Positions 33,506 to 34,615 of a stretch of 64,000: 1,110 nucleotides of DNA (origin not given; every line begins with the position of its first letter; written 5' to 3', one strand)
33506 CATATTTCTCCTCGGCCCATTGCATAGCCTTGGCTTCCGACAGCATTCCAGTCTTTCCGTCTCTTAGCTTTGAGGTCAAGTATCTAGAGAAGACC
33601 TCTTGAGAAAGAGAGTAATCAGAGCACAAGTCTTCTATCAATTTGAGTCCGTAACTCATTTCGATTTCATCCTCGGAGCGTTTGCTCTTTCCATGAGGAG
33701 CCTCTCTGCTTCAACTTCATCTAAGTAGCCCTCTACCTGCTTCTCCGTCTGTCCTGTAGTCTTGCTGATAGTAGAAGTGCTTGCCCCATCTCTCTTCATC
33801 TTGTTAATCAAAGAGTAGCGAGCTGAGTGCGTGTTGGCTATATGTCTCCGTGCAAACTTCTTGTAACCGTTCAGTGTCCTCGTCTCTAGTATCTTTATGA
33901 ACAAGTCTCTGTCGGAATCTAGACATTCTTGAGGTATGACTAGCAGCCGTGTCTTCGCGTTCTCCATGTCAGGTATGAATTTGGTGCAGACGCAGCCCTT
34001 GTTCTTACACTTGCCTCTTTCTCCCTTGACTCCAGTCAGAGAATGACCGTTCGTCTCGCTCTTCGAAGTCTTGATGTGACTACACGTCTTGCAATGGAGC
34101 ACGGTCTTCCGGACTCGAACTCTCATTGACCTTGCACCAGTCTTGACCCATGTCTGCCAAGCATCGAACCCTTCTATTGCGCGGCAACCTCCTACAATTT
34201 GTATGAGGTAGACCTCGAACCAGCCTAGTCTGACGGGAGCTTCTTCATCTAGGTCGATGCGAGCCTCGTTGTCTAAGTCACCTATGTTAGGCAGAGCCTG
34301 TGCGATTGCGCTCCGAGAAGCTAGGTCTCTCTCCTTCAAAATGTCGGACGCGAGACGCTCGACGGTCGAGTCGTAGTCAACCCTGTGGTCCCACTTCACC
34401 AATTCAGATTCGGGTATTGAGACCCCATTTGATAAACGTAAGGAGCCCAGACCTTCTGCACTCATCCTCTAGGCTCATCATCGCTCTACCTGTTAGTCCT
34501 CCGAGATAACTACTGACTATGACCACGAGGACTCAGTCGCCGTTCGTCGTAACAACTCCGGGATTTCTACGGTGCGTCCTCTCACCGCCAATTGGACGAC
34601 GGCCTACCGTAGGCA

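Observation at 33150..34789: Minus-strand recombination module: tyrosine integrase with a Zn-cluster insertion plus Hjc-like nuclease, next to a structured 325-bp noncoding region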

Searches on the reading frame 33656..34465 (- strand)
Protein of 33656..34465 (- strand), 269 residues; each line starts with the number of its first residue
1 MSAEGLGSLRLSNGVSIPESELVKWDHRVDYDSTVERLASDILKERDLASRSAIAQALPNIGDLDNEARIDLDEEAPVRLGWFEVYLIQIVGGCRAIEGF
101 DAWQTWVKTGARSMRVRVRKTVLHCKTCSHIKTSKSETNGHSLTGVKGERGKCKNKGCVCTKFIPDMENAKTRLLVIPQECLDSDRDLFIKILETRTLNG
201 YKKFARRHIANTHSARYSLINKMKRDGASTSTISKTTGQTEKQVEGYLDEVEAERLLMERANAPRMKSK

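Call 5: search_protein_families(library=pfam, proteins=[window:33656-34465:-], max_evalue=1)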
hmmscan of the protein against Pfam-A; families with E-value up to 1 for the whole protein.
window:33656-34465:- (269 aa): 3 families
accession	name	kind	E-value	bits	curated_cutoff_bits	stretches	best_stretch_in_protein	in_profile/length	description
PF11268.13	DUF3071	-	0.0019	18.8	26.9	1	203-258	44-99/168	Protein of unknown function (DUF3071)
PF12552.13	DUF3741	-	0.065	13.6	24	1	180-194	27-41/45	Protein of unknown function (DUF3741)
PF25820.1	DUF7949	-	0.2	12.3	27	1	149-161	11-23/35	Domain of unknown function (DUF7949)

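Call 6: search_protein_families(library=phrogs, proteins=[window:33656-34465:-], max_evalue=1)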
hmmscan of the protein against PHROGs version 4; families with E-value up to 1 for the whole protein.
window:33656-34465:- (269 aa): 4 families
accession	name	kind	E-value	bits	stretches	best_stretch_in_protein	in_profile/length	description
phrog_9208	-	integration and excision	1.3e-09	39.3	2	171-241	147-219/241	integrase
phrog_3855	-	DNA, RNA and nucleotide metabolism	0.019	16.4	1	210-260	62-112/115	HTH DNA binding protein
phrog_11457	-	unknown function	0.037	15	1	222-245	19-42/60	-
phrog_7067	-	head and packaging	0.19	12.9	1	218-250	22-54/56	terminase small subunit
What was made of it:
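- Only a PHROG integrase family matches its C-terminal third, at 1.3e-9 (call 6).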

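Call 10: search_solved_structures(query=window:33656-34465:-, max_evalue=10, show_alignments=2)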
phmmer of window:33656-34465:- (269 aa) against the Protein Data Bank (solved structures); distinct sequences matched with E-value up to 10: 8.
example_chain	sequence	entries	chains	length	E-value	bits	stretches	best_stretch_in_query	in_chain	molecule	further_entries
5t9j_A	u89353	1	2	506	0.36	13.5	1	86-141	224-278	Flap endonuclease GEN homolog 1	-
6tdu_AG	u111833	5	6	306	0.6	12.8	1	95-203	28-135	ATP synthase subunit gamma | ATP synthase F1 subunit gamma | subunit gamma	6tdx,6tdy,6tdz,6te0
2it4_A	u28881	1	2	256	0.7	12.6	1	196-260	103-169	Carbonic anhydrase 1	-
1j9w_A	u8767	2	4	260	0.71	12.5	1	196-260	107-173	CARBONIC ANHYDRASE I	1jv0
1azm_A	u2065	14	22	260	0.72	12.5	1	196-260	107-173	CARBONIC ANHYDRASE I | Carbonic anhydrase 1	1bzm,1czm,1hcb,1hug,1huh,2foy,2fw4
4wr7_A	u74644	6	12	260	0.72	12.5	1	196-260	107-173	Carbonic anhydrase 1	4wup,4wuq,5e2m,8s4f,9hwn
5gmm_A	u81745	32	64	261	0.72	12.5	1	196-260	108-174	Carbonic anhydrase 1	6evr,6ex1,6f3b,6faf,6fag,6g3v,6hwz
1crm_A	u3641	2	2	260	0.72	12.5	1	196-260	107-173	CARBONIC ANHYDRASE I | CARBONIC ANHYDRASE FORM B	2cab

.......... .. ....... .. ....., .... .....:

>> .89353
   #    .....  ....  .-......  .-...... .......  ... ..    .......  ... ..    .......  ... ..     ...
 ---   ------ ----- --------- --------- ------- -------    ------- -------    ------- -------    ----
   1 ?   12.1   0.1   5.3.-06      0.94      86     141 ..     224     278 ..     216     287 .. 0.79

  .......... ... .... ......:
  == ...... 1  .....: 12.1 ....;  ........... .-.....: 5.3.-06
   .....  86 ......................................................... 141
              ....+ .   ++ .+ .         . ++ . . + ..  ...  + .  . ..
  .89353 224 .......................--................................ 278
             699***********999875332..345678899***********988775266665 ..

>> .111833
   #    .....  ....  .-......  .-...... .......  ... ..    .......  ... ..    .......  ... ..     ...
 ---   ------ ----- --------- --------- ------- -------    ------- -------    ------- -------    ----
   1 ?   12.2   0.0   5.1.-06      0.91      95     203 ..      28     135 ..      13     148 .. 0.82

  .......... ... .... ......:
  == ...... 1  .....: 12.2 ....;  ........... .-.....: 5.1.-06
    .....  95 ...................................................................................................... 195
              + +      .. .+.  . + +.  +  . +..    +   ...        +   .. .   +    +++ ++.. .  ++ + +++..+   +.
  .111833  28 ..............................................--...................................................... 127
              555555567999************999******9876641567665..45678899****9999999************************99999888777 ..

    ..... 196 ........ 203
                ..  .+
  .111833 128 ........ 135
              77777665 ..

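Call 12: find_homologous_proteins(query=window:33656-34465:-, max_evalue=0.01)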
Query window:33656-34465:- (269 aa): 3 proteins with E <= 0.01 among 642 candidates.
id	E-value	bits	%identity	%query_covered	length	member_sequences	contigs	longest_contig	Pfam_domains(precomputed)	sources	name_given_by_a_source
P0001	3.9e-176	602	100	100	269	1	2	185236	-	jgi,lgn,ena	jgi:hypothetical protein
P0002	1.6e-98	347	68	87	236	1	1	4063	-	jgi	jgi:hypothetical protein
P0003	2.0e-81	291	58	90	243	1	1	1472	-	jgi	jgi:hypothetical protein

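Call 16: find_encoding_contigs(protein=window:33656-34465:-, flank=10000, max_places=4)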
Protein window:33656-34465:- (269 aa): 3 contigs read that carry it; 1 place shown.
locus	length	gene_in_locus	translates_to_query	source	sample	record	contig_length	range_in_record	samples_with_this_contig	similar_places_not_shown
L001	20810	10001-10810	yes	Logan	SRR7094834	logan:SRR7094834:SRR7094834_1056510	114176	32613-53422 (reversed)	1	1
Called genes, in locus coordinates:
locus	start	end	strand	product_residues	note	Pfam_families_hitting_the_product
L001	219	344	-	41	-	-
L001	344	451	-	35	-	-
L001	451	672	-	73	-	-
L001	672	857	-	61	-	-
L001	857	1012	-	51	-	-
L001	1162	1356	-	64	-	-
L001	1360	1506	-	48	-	-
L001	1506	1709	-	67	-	-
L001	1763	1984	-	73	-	-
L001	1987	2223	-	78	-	-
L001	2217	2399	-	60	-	-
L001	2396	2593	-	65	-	-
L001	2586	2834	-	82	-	-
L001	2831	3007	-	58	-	-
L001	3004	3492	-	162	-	-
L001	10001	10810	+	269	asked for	-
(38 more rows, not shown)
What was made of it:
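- Checked: The source databases call the same genes (call 16).
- All three assemblies carrying this gene give the identical 269-aa product, so they share one orientation (call 16).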

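Call 22: predict_structure(alignment_id=A1)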
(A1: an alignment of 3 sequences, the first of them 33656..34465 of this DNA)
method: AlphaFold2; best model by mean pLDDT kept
length: 269 residues; sequences in the alignment: 3
mean_pLDDT: 48.2   pTM: 0.36
mean pLDDT of the five models: 48.2, 45.1, 42.9, 42.8, 40.0
residues with pLDDT >= 90: 0; 70-90: 17; 50-70: 95; < 50: 157
segments of 3 or more residues with pLDDT < 50: 1-80, 91-93, 113-153, 155-174, 264-269
pLDDT, mean of each block of 10 residues (from residue 1): 31 39 31 36 38 35 39 36 55 52 63 46 43 39 37 48 39 49 60 57 52 63 69 73 69 59 44
secondary structure, 60 per line:
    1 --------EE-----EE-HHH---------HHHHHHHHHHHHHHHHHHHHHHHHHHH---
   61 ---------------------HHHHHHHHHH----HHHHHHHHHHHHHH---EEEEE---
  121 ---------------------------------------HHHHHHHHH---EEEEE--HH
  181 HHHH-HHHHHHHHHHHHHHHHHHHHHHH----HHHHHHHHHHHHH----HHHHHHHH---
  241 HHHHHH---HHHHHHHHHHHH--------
elements in order: H31-57 H82-91 H96-109 E113-117 H160-168 E172-176 H179-184 H186-208 H213-225 H230-237 H241-246 H250-261
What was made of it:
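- Tried and rejected: An AF2 run on the 3-sequence alignment was too poor to use (pLDDT 48; call 22).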

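Call 23: search_protein_representatives(alignment_id=A1)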
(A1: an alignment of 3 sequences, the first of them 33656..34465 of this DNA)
Query: 3 sequences, 249 profile positions. Proteins with E-value up to 0.001 (for the whole library): 148; up to 1e-10: 39; up to 1e-30: 7. The best 148 are listed.
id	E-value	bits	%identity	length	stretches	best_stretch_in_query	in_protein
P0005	9.9e-64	231.6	-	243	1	2-240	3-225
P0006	2.9e-40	154.7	-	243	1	27-239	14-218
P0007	4.2e-37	144.4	-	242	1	25-221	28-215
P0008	3.5e-32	128.2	-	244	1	24-231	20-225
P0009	4.7e-32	127.8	-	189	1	3-169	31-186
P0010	7.5e-32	127.2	-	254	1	24-234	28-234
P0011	8.0e-32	127.1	-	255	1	29-236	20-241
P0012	1.4e-29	119.7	-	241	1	35-236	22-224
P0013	4.2e-29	118.2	-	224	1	55-237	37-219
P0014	6.3e-27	111.0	-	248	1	3-218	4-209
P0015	1.0e-25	107.0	-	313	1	12-241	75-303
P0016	1.3e-22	96.9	-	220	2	50-219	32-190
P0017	1.5e-22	96.7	-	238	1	45-239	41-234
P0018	2.8e-20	89.3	-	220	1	55-229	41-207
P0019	7.5e-20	87.9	-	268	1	54-232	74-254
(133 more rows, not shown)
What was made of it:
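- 33656..34465 (-): 269-aa tyrosine recombinase made of a catalytic domain only. Catalytic residues are R95, K120, H213, R216, Q239 (His in most relatives) and Y247. The conserved protein starts near K24/W25 (about 34396), so the first ~23 codons may not be translated. Family of 148 representatives in call 23.
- The family profile finds 148 representatives (call 23).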

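Call 25: search_protein_families(library=pfam, alignment_id=A2, max_evalue=0.01)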
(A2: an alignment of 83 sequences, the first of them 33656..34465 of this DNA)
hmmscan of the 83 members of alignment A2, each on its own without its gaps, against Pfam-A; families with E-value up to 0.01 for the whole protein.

A. member 1, window:33656-34465:- (269 aa): 1 family
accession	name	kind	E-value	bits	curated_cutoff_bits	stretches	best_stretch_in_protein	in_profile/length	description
PF11268.13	DUF3071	-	0.0019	18.8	26.9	0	203-258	44-99/168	Protein of unknown function (DUF3071)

B. families by the number of members that match (of 83 scanned): 8 families
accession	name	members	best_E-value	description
PF00589.27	Phage_integrase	59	3.1e-14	Phage integrase family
PF16795.10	Phage_integr_3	8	2.1e-05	Archaeal phage integrase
PF00320.33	GATA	1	0.00048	GATA zinc finger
PF11268.13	DUF3071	1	0.0019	Protein of unknown function (DUF3071)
PF10458.14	Val_tRNA-synt_C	1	0.0022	Valyl tRNA synthetase tRNA binding arm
PF21453.2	NCAP_ISAV_hel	1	0.0043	Infectious salmon anemia virus nucleoprotein, helical bundle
PF14753.11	FAM221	1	0.0064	Protein FAM221A/B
PF06050.19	HGD-D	1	0.0071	2-hydroxyglutaryl-CoA dehydratase, D-component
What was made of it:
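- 33656..34465 (-): 59/83 members hit PF00589 (call 25).
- On Tyrosine recombinase superfamily: 59 of 83 profile-linked relatives hit it, with a best E of 3e-14 (call 25).
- On SSV-type (suicidal) archaeal integrases: 8 of 83 relatives hit PF16795, but the window protein does not (call 25).
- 59/83 members hit PF00589 and 8 hit PF16795 (call 25).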

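Call 26: search_solved_structures(query=A2, max_evalue=1, show_alignments=3)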
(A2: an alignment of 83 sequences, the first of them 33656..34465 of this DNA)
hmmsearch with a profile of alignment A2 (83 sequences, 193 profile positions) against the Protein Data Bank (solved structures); distinct sequences matched with E-value up to 1: 28.
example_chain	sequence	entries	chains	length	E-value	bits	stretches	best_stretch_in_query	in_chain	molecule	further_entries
4a8e_A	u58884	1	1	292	2.2e-06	30.6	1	44-178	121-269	PROBABLE TYROSINE RECOMBINASE XERC-LIKE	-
6en0_A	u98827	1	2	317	4.5e-05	26.3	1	131-182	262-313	Int protein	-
5dor_A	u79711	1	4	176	0.00011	25.1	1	47-169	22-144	Integrase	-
6emz_A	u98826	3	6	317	0.00016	24.5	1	131-182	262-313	Int protein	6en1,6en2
5c6k_A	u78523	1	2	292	0.00036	23.4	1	47-169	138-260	Integrase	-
5dcf_A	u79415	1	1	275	0.00048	23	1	110-185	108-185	Tyrosine recombinase XerD,DNA translocase FtsK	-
6emy_A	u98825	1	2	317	0.00074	22.3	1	131-181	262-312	Int protein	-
3nkh_A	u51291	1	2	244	0.00082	22.2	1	129-167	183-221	Integrase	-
5hxy_A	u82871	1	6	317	0.0018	21.1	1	43-171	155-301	Tyrosine recombinase XerA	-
1a0p_A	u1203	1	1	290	0.0019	21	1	110-179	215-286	SITE-SPECIFIC RECOMBINASE XERD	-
1aih_A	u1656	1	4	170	0.0082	18.9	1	48-169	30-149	HP1 INTEGRASE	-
4eqf_A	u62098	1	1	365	0.014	18.1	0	38-92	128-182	PEX5-related protein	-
2a3v_A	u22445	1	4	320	0.023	17.5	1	126-170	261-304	site-specific recombinase IntI4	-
9i5v_14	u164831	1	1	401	0.029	17.1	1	131-170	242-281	Ribosome-associated translation inhibitor RaiA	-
5jjv_A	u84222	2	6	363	0.22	14.2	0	115-170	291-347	Tyrosine recombinase XerH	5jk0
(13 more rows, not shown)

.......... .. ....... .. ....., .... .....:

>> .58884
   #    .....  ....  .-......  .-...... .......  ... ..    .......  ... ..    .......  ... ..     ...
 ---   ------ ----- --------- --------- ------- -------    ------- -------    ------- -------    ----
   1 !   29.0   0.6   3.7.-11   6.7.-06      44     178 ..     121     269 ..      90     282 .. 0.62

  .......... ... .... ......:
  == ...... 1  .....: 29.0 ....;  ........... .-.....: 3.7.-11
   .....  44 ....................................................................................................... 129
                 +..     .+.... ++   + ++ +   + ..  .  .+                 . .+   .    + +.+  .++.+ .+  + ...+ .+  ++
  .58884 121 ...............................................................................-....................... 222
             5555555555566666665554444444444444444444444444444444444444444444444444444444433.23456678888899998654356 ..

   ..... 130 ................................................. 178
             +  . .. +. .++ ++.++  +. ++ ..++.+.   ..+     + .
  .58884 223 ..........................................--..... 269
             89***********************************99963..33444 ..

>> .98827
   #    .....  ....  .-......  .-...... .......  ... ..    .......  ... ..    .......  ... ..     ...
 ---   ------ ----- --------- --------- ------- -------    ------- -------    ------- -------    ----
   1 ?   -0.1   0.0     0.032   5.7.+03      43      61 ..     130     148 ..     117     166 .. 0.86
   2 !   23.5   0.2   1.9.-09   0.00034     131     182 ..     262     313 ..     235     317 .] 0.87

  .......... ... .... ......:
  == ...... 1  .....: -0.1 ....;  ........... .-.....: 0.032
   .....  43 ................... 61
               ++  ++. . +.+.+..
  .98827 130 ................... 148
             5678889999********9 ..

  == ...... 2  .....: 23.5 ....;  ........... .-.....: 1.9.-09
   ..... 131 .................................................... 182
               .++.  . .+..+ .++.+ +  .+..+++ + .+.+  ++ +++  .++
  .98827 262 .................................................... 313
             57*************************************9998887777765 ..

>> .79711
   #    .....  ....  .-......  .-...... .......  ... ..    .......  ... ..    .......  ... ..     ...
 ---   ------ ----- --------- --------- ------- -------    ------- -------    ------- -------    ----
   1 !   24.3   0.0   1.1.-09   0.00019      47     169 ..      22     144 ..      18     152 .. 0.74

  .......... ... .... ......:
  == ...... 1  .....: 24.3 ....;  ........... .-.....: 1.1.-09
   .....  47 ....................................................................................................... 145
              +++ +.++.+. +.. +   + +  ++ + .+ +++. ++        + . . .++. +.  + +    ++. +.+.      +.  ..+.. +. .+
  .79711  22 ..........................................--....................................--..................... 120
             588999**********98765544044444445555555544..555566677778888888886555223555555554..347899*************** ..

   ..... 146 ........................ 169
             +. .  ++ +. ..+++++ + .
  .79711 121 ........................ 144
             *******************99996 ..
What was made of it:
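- On Tyrosine recombinase superfamily: The family profile hits solved recombinases down to 2e-6 (call 26).
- Closest known: Cre, XerA, XerH and lambda Int catalytic domains. Same: The catalytic residues align in the profile-to-PDB alignment (call 26).
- The profile hits XerA 4a8e at 2e-6, plus Tn1549 Int, P2 Int and XerD (call 26).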
